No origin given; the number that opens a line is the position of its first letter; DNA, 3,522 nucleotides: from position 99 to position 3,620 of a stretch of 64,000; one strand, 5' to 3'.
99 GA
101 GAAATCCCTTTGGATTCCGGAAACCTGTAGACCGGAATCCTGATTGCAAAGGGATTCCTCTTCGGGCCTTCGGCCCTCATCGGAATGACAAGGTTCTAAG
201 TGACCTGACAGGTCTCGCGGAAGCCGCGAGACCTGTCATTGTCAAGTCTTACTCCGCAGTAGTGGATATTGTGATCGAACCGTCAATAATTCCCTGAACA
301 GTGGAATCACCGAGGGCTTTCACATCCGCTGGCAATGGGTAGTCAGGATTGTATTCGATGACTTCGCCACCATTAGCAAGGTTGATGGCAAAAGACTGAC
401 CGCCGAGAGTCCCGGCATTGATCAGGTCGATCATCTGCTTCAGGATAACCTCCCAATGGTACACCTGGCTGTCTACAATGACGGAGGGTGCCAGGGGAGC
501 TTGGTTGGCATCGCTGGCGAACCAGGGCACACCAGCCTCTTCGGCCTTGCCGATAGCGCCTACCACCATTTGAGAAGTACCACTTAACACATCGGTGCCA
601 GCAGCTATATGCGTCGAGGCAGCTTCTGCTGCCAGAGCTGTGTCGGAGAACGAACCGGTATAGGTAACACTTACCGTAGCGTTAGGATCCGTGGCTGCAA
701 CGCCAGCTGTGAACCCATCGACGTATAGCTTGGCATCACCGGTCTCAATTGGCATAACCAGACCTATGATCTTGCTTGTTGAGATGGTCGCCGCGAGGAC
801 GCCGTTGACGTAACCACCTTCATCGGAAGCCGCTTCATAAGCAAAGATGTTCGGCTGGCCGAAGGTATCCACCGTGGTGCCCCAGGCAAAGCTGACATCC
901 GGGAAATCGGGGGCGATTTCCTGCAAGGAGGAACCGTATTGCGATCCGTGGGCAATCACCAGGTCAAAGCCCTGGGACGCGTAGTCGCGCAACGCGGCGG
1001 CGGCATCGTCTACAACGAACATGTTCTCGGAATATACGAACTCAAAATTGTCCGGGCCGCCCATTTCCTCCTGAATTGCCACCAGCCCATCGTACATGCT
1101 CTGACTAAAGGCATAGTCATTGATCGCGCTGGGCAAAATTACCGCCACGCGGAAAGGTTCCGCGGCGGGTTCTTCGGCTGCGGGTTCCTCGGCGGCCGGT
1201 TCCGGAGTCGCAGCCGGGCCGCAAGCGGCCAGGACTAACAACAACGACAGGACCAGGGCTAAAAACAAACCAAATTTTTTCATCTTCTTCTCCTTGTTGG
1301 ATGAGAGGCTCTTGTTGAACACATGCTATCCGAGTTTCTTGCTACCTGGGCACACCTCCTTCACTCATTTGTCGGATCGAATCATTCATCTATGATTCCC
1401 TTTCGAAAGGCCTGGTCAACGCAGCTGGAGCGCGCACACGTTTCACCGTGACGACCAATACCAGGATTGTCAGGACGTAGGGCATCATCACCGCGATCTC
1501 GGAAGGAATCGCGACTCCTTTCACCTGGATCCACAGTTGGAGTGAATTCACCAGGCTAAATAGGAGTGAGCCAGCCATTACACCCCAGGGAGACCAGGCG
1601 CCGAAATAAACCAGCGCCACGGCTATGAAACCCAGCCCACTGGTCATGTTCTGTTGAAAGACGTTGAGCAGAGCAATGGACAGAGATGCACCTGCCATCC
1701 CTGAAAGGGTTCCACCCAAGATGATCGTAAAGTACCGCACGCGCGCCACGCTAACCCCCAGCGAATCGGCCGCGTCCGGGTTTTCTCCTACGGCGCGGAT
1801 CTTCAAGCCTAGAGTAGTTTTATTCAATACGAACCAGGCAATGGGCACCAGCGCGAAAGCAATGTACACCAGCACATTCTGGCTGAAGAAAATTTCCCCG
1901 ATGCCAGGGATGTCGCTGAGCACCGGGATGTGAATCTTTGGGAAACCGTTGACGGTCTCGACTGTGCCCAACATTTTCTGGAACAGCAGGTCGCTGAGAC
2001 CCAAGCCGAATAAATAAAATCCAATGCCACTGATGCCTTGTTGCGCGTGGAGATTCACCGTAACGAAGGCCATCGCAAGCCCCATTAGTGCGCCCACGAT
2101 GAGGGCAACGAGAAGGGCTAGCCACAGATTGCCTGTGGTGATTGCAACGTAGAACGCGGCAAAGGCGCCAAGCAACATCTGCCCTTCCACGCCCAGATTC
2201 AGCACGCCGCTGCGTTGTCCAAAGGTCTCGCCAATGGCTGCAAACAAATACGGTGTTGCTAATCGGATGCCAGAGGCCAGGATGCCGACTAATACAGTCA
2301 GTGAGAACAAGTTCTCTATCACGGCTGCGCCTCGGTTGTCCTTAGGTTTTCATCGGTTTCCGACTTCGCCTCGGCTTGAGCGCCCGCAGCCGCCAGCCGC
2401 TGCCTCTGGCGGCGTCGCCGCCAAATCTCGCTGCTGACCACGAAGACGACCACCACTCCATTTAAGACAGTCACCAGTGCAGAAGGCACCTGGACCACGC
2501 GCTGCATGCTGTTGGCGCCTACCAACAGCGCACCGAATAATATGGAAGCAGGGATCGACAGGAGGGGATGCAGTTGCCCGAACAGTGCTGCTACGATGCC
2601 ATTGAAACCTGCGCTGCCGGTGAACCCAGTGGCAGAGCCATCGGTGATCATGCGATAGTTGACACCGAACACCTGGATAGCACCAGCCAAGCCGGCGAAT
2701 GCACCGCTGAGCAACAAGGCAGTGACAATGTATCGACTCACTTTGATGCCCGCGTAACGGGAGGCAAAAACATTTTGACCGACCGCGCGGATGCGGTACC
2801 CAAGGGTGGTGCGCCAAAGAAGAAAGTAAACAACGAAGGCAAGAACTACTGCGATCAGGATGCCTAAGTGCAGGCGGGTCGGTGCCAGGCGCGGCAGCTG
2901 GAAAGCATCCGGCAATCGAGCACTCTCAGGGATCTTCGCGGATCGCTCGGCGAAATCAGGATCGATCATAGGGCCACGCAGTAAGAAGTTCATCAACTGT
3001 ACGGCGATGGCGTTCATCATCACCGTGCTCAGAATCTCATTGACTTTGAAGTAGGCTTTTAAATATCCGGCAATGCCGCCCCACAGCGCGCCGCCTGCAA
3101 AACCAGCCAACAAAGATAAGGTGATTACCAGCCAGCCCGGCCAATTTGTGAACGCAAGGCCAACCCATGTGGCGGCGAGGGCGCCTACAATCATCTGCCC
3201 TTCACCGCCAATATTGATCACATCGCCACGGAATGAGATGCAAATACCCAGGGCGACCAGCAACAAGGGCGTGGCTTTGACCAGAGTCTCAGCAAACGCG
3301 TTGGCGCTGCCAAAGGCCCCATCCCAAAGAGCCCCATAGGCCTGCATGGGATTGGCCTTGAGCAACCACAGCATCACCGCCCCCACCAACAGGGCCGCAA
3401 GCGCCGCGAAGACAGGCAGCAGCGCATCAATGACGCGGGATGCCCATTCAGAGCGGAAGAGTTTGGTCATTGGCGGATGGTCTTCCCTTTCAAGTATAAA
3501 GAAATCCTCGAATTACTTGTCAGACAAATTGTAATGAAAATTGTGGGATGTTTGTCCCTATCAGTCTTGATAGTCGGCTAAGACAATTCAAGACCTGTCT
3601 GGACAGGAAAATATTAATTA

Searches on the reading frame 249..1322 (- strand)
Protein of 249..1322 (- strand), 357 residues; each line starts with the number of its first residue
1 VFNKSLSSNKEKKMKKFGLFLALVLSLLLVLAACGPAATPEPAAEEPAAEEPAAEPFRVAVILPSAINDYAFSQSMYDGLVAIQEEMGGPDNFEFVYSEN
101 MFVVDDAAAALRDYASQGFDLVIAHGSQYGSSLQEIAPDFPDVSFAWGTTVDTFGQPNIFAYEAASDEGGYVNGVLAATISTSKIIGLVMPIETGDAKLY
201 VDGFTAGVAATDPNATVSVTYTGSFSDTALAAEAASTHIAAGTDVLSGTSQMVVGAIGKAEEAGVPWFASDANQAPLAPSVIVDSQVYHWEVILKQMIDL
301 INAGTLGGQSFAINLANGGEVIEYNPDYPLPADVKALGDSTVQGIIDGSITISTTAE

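Call 36: search_protein_families(library=pfam, proteins=[window:249-1322:-], max_evalue=0.00001)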
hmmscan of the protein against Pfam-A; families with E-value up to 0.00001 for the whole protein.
window:249-1322:- (357 aa): 1 family
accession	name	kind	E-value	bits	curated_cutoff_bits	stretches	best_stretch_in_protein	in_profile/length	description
PF02608.20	Bmp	-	6.9e-39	134.1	24.1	1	58-319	3-265/301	ABC transporter substrate-binding protein PnrA-like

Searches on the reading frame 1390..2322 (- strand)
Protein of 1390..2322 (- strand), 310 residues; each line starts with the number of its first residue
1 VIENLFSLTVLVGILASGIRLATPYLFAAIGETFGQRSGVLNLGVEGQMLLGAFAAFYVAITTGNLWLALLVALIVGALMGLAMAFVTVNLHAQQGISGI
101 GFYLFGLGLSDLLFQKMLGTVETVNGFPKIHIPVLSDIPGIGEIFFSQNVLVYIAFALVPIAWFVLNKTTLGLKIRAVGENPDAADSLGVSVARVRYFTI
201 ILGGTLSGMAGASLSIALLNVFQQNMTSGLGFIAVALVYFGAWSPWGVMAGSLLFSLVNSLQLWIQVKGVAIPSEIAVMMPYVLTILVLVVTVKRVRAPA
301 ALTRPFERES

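Call 36: search_protein_families(library=pfam, proteins=[window:1390-2322:-], max_evalue=0.00001)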
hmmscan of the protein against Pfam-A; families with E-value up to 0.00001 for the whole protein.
window:1390-2322:- (310 aa): 1 family
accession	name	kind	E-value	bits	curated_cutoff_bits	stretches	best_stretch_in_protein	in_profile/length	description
PF02653.21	BPD_transp_2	-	2.5e-45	155.2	26.8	1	15-289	2-269/269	Branched-chain amino acid transport system / permease component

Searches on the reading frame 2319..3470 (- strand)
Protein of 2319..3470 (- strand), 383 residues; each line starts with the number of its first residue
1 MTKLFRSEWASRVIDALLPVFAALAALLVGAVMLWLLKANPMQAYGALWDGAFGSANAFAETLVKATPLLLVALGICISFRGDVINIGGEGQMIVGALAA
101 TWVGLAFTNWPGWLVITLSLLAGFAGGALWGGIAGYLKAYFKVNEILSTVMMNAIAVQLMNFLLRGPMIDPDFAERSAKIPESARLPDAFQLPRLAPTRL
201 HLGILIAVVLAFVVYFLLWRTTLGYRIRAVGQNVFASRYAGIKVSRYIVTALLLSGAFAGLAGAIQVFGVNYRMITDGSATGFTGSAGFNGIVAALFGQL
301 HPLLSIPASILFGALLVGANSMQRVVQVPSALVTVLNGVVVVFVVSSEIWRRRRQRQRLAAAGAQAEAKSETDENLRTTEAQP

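Call 36: search_protein_families(library=pfam, proteins=[window:2319-3470:-], max_evalue=0.00001)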
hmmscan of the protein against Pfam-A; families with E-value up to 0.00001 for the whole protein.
window:2319-3470:- (383 aa): 1 family
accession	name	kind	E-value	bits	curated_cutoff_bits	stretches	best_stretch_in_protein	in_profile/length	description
PF02653.21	BPD_transp_2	-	8.3e-43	146.9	26.8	1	60-345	3-269/269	Branched-chain amino acid transport system / permease component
